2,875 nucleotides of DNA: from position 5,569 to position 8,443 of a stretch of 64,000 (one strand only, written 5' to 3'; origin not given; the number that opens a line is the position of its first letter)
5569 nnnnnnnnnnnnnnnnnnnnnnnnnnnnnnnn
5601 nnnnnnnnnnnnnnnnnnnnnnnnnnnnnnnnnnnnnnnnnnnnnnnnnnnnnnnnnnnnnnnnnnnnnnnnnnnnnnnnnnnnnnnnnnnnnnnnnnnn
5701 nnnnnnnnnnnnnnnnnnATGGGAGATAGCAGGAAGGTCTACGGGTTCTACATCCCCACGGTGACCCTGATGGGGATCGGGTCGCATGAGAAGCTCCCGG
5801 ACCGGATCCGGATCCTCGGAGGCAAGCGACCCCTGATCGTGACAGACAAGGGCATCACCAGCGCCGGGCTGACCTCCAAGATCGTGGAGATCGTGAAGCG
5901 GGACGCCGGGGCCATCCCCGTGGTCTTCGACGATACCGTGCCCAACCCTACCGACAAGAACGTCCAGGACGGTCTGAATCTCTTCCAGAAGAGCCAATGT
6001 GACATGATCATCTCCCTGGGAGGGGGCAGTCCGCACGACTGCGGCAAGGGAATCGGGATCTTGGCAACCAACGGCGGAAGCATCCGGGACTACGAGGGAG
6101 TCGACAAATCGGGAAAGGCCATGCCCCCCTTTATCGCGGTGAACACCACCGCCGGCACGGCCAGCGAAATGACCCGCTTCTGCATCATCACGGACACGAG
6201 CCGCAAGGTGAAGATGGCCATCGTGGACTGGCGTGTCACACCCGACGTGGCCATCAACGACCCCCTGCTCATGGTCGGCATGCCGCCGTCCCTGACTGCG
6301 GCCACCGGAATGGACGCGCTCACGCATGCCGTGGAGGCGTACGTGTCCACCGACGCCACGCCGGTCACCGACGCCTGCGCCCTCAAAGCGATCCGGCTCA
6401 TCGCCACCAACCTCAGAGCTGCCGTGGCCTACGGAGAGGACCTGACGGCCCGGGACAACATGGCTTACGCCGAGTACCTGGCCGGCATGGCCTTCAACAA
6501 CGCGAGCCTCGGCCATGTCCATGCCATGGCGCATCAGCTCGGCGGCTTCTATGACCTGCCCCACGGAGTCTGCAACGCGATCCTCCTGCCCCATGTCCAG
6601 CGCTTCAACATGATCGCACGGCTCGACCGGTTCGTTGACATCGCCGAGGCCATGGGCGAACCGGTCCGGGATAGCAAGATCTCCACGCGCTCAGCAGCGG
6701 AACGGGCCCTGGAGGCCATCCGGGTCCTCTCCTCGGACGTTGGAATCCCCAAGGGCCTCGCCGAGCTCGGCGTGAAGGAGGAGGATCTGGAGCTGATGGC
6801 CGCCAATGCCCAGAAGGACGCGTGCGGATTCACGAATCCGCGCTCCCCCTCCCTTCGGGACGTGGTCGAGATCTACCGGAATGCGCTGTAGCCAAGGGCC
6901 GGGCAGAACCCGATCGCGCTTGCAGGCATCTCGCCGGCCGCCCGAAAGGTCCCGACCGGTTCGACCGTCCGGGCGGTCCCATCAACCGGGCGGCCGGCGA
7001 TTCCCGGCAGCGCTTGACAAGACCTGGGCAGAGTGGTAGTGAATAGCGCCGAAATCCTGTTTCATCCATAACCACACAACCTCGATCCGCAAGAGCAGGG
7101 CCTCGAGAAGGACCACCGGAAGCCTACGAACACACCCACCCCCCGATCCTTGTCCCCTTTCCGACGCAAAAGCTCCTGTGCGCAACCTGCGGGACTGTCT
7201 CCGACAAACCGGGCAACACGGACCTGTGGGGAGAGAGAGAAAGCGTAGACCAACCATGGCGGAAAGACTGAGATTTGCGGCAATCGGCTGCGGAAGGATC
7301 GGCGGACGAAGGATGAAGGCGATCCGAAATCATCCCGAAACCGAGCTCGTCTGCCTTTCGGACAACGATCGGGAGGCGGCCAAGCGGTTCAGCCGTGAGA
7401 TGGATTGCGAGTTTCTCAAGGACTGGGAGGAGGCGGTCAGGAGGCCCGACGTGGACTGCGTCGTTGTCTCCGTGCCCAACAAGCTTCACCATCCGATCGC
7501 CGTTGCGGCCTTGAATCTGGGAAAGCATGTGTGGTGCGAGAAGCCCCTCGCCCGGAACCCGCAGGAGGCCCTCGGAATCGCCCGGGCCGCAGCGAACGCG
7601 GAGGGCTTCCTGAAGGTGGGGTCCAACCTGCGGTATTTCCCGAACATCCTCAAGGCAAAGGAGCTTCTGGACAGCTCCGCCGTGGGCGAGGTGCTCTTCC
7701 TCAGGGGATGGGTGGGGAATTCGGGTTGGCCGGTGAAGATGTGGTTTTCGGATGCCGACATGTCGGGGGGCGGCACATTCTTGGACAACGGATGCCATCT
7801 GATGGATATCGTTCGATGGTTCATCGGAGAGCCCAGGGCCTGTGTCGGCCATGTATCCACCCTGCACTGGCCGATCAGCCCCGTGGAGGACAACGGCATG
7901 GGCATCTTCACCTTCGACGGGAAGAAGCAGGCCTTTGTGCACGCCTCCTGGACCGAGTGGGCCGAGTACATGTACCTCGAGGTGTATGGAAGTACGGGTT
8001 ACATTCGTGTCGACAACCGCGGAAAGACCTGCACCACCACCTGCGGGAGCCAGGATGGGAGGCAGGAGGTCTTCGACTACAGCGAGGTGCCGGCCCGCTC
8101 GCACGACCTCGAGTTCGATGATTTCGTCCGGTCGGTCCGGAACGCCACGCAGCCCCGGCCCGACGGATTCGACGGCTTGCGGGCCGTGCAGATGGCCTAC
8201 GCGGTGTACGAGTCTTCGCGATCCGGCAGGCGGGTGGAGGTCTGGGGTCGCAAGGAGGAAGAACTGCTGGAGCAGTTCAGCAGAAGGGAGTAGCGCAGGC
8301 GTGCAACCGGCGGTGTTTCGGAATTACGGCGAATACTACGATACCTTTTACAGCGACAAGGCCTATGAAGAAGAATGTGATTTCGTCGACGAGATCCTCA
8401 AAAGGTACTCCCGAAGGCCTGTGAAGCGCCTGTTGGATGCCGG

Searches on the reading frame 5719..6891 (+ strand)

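Call 3: search_protein_families(library=pfam, proteins=[window:5719-6891:+], max_evalue=0.01)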
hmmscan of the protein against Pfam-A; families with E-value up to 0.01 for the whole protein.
window:5719-6891:+ (390 aa): 3 families
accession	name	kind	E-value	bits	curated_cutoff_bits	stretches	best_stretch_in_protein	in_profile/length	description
PF25137.1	ADH_Fe_C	-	2e-75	253.2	27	1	193-389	1-193/194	Fe-containing alcohol dehydrogenase family, C-terminal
PF00465.25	Fe-ADH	-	2.9e-47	160.8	31.3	1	13-182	1-168/168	Iron-containing alcohol dehydrogenase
PF13685.12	Fe-ADH_2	-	4.7e-07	30.4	28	1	21-113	5-94/149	Iron-containing alcohol dehydrogenase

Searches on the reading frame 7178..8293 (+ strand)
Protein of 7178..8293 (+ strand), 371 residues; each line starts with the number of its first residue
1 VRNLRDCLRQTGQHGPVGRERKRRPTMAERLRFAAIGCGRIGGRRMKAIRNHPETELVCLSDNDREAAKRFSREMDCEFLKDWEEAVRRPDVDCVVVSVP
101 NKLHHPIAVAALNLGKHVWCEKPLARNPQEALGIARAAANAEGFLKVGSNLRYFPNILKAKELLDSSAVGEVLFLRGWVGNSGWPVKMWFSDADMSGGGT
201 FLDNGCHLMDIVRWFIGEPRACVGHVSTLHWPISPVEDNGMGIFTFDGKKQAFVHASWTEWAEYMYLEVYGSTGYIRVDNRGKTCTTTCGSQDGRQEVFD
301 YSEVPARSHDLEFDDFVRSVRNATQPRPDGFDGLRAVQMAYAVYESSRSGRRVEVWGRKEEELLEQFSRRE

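Call 3: search_protein_families(library=pfam, proteins=[window:7178-8293:+], max_evalue=0.01)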
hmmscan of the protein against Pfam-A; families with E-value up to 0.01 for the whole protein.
window:7178-8293:+ (371 aa): 5 families
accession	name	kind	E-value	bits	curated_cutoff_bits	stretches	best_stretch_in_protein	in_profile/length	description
PF01408.29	GFO_IDH_MocA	-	1.5e-27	97.1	24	1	31-148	1-119/120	Oxidoreductase family, NAD-binding Rossmann fold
PF22725.1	GFO_IDH_MocA_C3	-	1.7e-24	86.6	27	1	158-277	2-124/124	GFO/IDH/MocA C-terminal domain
PF02894.22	GFO_IDH_MocA_C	-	2.5e-20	73.7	22.9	1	187-355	30-218/218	Oxidoreductase family, C-terminal alpha/beta domain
PF03447.22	NAD_binding_3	-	3.3e-06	28.2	24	1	37-119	1-86/116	Homoserine dehydrogenase, NAD binding domain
PF01118.30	Semialdhyde_dh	-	0.0012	19.7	26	1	37-118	6-93/121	Semialdehyde dehydrogenase, NAD binding domain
